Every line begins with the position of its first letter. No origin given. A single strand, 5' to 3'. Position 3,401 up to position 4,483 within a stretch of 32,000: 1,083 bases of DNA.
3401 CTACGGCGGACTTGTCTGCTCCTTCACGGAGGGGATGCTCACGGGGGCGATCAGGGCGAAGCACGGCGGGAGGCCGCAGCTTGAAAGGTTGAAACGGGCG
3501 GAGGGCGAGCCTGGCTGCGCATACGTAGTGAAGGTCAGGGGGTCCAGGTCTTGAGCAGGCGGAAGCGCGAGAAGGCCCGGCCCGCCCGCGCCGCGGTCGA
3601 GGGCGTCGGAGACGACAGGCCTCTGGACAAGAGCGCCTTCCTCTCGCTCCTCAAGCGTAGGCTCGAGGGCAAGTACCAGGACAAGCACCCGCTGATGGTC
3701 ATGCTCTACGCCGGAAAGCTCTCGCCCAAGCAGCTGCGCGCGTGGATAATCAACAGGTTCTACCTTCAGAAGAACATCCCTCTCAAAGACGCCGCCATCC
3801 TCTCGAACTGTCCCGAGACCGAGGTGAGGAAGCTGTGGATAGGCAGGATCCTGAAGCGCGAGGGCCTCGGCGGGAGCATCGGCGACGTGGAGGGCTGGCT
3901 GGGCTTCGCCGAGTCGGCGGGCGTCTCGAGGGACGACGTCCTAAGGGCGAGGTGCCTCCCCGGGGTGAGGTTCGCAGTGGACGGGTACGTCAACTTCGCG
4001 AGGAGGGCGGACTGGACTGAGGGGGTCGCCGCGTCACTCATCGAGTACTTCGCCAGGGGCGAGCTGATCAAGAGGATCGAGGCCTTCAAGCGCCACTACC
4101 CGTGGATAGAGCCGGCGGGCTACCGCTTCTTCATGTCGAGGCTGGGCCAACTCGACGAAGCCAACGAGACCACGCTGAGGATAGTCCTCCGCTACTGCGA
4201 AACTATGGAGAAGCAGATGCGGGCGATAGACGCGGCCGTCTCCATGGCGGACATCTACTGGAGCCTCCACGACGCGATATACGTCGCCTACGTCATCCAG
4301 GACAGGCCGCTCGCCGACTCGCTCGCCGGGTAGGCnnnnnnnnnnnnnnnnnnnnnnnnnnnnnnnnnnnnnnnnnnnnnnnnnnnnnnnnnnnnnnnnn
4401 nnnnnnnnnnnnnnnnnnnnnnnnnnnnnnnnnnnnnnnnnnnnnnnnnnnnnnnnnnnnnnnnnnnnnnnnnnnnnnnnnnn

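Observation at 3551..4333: Orphan PqqC homologue keeps the substrate-binding arginines and lysine but loses the O2-activating and proton-shuttle residues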

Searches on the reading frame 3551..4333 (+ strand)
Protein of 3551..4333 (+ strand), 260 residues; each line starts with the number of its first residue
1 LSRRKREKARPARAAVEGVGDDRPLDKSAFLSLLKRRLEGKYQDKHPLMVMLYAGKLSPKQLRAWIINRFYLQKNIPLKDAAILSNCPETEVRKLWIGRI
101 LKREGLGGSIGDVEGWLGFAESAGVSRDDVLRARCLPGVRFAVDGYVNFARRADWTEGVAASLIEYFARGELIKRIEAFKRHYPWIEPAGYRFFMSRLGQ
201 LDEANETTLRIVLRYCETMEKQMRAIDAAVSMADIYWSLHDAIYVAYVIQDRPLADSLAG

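Call 3: search_protein_families(library=pfam, proteins=[window:3551-4333:+], max_evalue=0.01)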
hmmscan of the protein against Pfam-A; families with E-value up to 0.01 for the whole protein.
window:3551-4333:+ (260 aa): 1 family
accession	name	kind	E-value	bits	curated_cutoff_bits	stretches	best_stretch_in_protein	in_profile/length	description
PF03070.21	TENA_THI-4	-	2.1e-33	116.3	22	1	42-214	11-183/210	TENA/THI-4/PQQC family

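Call 4: search_protein_families(library=ncbifam, proteins=[window:3551-4333:+], max_evalue=0.01)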
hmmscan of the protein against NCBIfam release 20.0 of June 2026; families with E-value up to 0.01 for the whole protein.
window:3551-4333:+ (260 aa): 2 families
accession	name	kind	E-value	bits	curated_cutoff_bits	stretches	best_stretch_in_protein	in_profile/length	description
TIGR02111.1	PQQ_syn_pqqC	equivalog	3e-67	226.5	240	1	34-250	10-227/239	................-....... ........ PqqC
TIGR04305.1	fol_rel_CADD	subfamily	2.8e-16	59.8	200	1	30-244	1-211/212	CADD family putative folate metabolism protein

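Call 5: search_solved_structures(query=window:3551-4333:+, max_evalue=0.01, show_alignments=3)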
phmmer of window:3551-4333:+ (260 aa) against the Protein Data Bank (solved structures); distinct sequences matched with E-value up to 0.01: 10.
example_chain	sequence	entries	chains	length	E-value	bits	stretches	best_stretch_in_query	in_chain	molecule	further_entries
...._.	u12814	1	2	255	1.1e-60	208.3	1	29-253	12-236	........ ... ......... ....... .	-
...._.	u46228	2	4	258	1.2e-60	208.3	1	30-253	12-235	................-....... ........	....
1otv_A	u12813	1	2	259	1.2e-60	208.2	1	30-253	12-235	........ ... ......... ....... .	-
3hml_A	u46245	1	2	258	2.3e-60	207.3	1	30-253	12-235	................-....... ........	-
3hnh_A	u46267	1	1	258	1.1e-58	201.9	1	30-253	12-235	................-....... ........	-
5vrc_A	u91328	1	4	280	8.6e-41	143.2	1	40-249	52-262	Bifunctional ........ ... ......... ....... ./D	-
5vrd_D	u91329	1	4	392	2.2e-40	141.8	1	40-249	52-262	Bifunctional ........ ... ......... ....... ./D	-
9pj4_A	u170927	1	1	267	2.5e-06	30.3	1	39-248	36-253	4-aminobenzoate synthase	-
1rcw_A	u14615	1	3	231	2.8e-06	30.1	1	30-197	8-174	CT610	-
8va9_A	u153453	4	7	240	3e-06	30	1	30-197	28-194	4-aminobenzoate synthase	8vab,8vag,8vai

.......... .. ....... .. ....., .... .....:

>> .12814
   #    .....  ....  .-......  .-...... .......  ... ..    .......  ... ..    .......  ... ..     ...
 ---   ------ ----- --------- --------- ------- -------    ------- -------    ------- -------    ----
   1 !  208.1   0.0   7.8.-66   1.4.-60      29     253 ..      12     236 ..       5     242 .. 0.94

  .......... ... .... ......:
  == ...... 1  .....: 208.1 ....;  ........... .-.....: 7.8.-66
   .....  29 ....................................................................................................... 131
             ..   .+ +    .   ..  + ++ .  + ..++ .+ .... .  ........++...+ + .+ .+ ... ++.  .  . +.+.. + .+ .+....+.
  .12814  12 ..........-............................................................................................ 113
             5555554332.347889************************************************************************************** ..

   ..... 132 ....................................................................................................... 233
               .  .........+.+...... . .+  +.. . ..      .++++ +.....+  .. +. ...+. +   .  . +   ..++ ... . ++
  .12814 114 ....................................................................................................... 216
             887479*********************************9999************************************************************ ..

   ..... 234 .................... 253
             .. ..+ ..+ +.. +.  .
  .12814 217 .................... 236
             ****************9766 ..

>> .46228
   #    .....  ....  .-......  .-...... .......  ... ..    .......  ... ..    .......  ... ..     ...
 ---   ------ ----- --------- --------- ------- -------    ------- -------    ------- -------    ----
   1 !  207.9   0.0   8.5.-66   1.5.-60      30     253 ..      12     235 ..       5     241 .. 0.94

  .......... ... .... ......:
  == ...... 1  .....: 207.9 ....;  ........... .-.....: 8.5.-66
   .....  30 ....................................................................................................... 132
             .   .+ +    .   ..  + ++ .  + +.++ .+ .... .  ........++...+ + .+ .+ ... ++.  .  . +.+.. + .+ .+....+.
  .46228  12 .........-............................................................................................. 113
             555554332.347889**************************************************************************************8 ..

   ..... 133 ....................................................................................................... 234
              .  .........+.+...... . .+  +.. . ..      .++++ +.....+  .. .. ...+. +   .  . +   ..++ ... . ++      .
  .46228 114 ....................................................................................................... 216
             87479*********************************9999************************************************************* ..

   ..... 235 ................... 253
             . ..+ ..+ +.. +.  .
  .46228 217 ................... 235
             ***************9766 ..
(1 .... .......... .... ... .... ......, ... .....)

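Call 10: find_homologous_proteins(query=window:3551-4333:+, max_evalue=1e-10)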
Query window:3551-4333:+ (260 aa): 4257 proteins with E <= 1e-10 among 7351 candidates; the best 120 are listed.
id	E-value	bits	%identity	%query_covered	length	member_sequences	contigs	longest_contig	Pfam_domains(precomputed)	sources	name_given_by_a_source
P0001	5.2e-143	493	88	92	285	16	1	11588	PF03070.22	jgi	-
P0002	1.5e-142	491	83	98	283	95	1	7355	PF03070.22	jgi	jgi:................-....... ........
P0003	1.4e-140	485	85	93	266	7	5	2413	PF03070.22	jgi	jgi:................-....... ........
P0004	2.0e-140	485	82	99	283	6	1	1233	PF03070.22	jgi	jgi:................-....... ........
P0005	6.6e-140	483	83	97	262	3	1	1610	PF03070.22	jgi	-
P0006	6.7e-140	483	84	93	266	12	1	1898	PF03070.22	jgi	jgi:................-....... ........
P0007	1.8e-139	481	84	93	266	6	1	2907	PF03070.22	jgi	jgi:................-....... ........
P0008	7.5e-139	479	83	97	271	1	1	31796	PF03070.22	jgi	jgi:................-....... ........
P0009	1.4e-138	478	87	91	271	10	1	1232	PF03070.22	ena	-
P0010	4.7e-138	477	86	90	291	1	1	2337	PF03070.22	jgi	jgi:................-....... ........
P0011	1.3e-137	475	81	97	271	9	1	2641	PF03070.22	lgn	-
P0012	1.0e-136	472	80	97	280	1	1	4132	PF03070.22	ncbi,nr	ncbi:MAG TPA: hypothetical protein VLU99_03310 [Nitrososphaerales archaeon]|nr:hypothetical protein 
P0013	3.4e-136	471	80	100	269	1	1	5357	PF03070.22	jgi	jgi:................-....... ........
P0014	1.3e-135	469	85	92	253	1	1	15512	PF03070.22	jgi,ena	-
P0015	7.5e-135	466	81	97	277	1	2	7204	PF03070.22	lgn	-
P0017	1.1e-133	462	81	97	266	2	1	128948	PF03070.22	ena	-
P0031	3.3e-103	363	65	90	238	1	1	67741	PF03070.22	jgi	-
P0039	7.9e-89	315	56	91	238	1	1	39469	PF03070.22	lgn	-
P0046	1.1e-84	302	56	91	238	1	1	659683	PF03070.22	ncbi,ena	-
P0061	8.2e-67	243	47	93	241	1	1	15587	PF03070.22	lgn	-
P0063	8.5e-66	240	47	87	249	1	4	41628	PF03070.22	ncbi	ncbi:MAG: hypothetical protein QW470_07520 [Candidatus Caldarchaeum sp.]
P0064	8.9e-65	237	45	93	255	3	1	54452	PF03070.22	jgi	-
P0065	1.5e-63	233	45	88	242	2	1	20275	PF03070.22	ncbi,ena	-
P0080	3.7e-61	225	45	90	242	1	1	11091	PF03070.22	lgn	-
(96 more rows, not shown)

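Call 15: find_encoding_contigs(protein=P0017, flank=10000, max_places=2)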
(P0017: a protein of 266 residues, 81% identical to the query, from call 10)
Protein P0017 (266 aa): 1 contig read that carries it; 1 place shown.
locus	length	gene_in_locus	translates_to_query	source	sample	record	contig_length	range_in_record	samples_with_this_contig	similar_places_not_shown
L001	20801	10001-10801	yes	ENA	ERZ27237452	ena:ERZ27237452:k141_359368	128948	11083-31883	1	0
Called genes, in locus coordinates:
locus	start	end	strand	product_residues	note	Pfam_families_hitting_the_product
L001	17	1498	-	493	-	PF13416:SBP_bac_8, PF01547:SBP_bac_1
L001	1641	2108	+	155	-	-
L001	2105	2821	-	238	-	-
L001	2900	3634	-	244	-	-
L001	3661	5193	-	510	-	PF01547:SBP_bac_1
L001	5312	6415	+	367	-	PF00005:ABC_tran, PF13191:AAA_16 (faint), PF13304:AAA_21 (faint), PF08402:TOBE_2 (weak)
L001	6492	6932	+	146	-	PF13473:Cupredoxin_1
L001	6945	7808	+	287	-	-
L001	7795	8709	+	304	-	PF00528:BPD_transp_1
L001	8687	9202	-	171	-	PF00856:SET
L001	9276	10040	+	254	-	PF01022:HTH_5, PF09339:HTH_IclR (weak), PF12802:MarR_2 (faint), PF12840:HTH_20 (weak)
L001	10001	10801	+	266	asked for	PF03070:TENA_THI-4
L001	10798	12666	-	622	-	PF13360:PQQ_2 (faint), PF01011:PQQ, PF13570:Beta-prop_ACSF4 (faint), PF01011:PQQ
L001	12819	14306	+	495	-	PF07690:MFS_1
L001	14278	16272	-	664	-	PF01011:PQQ, PF07774:EMC1_C (faint), PF13570:Beta-prop_ACSF4 (faint), PF13360:PQQ_2 (weak)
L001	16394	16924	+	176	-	-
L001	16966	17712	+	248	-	-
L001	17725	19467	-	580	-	PF00960:Neocarzinostat (faint)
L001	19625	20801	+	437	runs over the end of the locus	-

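Call 16: find_encoding_contigs(protein=P0046, flank=10000, max_places=2)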
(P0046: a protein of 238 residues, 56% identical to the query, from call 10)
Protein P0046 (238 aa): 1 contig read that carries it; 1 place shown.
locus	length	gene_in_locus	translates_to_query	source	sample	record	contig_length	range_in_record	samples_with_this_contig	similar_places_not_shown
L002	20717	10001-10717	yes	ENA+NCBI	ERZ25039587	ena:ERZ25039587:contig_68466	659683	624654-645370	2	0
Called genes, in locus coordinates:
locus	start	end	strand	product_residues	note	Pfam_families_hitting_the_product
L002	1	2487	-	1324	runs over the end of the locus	PF09286:Pro-kuma_activ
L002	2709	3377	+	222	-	PF01872:RibD_C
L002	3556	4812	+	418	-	PF00753:Lactamase_B, PF13483:Lactamase_B_3 (weak), PF23023:Anti-Pycsar_Apyc1 (weak), PF12706:Lactamase_B_2, PF16661:Lactamase_B_6, PF10996:Beta-Casp, PF07521:RMMBL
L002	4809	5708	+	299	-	PF01080:Presenilin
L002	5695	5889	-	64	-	-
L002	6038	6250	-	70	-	-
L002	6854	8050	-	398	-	-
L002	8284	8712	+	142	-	PF00571:CBS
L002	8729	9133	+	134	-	PF00075:RNase_H, PF13456:RVT_3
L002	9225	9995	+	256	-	PF01022:HTH_5, PF01047:MarR (weak), PF08279:HTH_11 (weak), PF12802:MarR_2, PF12840:HTH_20, PF13412:HTH_24, PF13545:HTH_Crp_2 (weak), PF25213:HVO_A0261_N, +2 more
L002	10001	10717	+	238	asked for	PF03070:TENA_THI-4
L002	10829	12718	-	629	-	PF01011:PQQ, PF13360:PQQ_2 (faint), PF13570:Beta-prop_ACSF4 (faint)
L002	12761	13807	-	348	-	PF00496:SBP_bac_5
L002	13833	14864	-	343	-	PF00005:ABC_tran, PF13304:AAA_21 (faint), PF08402:TOBE_2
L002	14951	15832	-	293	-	PF00528:BPD_transp_1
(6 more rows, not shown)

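Call 17: find_encoding_contigs(protein=P0063, flank=10000, max_places=2)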
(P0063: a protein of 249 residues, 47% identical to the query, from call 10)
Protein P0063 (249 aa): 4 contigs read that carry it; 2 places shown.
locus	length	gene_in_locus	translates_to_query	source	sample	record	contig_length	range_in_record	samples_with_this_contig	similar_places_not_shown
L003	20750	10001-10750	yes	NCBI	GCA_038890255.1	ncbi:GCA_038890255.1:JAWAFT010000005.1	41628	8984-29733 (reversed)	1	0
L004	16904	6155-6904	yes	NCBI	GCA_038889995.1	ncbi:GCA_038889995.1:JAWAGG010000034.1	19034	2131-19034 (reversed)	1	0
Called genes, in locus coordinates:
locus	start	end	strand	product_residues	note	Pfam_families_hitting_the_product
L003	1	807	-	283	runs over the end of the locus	-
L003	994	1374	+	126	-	PF00106:adh_short, PF08659:KR (weak), PF13561:adh_short_C2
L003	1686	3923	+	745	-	PF01011:PQQ, PF13360:PQQ_2 (faint), PF13570:Beta-prop_ACSF4 (faint), PF01011:PQQ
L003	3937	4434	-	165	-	-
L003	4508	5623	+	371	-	-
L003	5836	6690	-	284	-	PF00528:BPD_transp_1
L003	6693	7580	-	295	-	-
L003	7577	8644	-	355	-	PF00005:ABC_tran, PF13304:AAA_21 (faint), PF08402:TOBE_2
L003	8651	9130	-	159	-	PF13473:Cupredoxin_1 (faint)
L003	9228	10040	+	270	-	-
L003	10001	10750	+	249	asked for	PF03070:TENA_THI-4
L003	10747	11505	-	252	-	PF01022:HTH_5, PF01978:TrmB (faint), PF12840:HTH_20 (weak), PF21476:PF0610-like_N (weak)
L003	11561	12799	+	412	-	PF13531:SBP_bac_11, PF01547:SBP_bac_1, PF13416:SBP_bac_8, PF13343:SBP_bac_6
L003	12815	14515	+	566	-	PF00528:BPD_transp_1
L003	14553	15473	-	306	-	PF13379:NMT1_2 (faint)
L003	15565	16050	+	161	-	-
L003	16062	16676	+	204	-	-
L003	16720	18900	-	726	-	PF01011:PQQ, PF13360:PQQ_2 (faint), PF01011:PQQ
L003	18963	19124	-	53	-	-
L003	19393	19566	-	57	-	-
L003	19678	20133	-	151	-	-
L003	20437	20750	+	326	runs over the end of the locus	PF01547:SBP_bac_1 (faint), PF13531:SBP_bac_11 (weak), PF13416:SBP_bac_8, PF13343:SBP_bac_6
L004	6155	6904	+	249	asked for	PF03070:TENA_THI-4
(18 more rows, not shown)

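Call 18: find_encoding_contigs(protein=P0039, flank=10000, max_places=2)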
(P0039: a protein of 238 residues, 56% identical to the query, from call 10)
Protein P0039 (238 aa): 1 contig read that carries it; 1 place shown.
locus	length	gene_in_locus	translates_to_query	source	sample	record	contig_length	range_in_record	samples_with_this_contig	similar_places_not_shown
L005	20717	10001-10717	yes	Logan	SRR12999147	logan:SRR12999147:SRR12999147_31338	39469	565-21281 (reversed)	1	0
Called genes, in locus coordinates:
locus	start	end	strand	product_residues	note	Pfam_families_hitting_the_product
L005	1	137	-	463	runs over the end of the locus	PF00682:HMGL-like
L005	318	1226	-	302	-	PF01112:Asparaginase_2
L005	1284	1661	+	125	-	PF03551:PadR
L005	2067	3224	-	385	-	-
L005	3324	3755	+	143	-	PF00571:CBS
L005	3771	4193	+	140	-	PF00075:RNase_H, PF13456:RVT_3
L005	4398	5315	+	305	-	PF12974:Phosphonate-bd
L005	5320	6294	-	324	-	PF13343:SBP_bac_6 (weak)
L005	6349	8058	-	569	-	PF00528:BPD_transp_1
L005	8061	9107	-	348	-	PF01547:SBP_bac_1, PF13531:SBP_bac_11, PF13416:SBP_bac_8, PF13343:SBP_bac_6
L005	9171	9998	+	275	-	PF01022:HTH_5, PF01978:TrmB (weak), PF08279:HTH_11 (weak), PF12840:HTH_20, PF13412:HTH_24, PF01047:MarR (weak), PF09339:HTH_IclR (weak), PF12802:MarR_2 (weak)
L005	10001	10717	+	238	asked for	PF03070:TENA_THI-4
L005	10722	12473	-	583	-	PF01011:PQQ, PF13570:Beta-prop_ACSF4 (faint), PF25292:Beta-prop_CGLA (faint), PF13360:PQQ_2 (weak)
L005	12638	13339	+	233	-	-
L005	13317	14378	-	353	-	PF06053:DUF929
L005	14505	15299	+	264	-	PF14358:DUF4405 (faint), PF01292:Ni_hydr_CYTB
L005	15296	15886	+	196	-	-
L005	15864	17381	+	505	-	PF00083:Sugar_tr (weak), PF07690:MFS_1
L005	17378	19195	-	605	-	PF01011:PQQ, PF13360:PQQ_2, PF07774:EMC1_C (faint), PF13570:Beta-prop_ACSF4 (faint), PF13360:PQQ_2 (weak)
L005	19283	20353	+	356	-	PF00005:ABC_tran, PF13304:AAA_21 (faint), PF08402:TOBE_2 (weak)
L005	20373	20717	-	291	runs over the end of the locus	PF00528:BPD_transp_1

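Call 19: find_encoding_contigs(protein=P0031, flank=10000, max_places=2)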
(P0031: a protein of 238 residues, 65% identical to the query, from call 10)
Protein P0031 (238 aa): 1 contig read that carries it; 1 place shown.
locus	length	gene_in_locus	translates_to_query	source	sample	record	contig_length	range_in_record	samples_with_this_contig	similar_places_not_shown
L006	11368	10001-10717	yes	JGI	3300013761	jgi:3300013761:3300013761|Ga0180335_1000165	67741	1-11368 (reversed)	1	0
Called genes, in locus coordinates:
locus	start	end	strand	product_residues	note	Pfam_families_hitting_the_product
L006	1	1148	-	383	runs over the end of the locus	-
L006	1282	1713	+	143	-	PF00571:CBS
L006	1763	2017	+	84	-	PF04014:MazE_antitoxin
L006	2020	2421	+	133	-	PF01850:PIN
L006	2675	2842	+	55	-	-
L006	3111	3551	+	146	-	PF00075:RNase_H, PF13456:RVT_3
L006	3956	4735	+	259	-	-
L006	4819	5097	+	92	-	-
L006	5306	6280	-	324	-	PF13343:SBP_bac_6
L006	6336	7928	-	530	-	PF00528:BPD_transp_1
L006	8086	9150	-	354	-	PF13531:SBP_bac_11, PF01547:SBP_bac_1, PF13416:SBP_bac_8, PF13343:SBP_bac_6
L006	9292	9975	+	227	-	PF01022:HTH_5 (weak), PF09339:HTH_IclR (weak), PF12840:HTH_20, PF13412:HTH_24 (weak)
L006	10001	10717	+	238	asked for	PF03070:TENA_THI-4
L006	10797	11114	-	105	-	-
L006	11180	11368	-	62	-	?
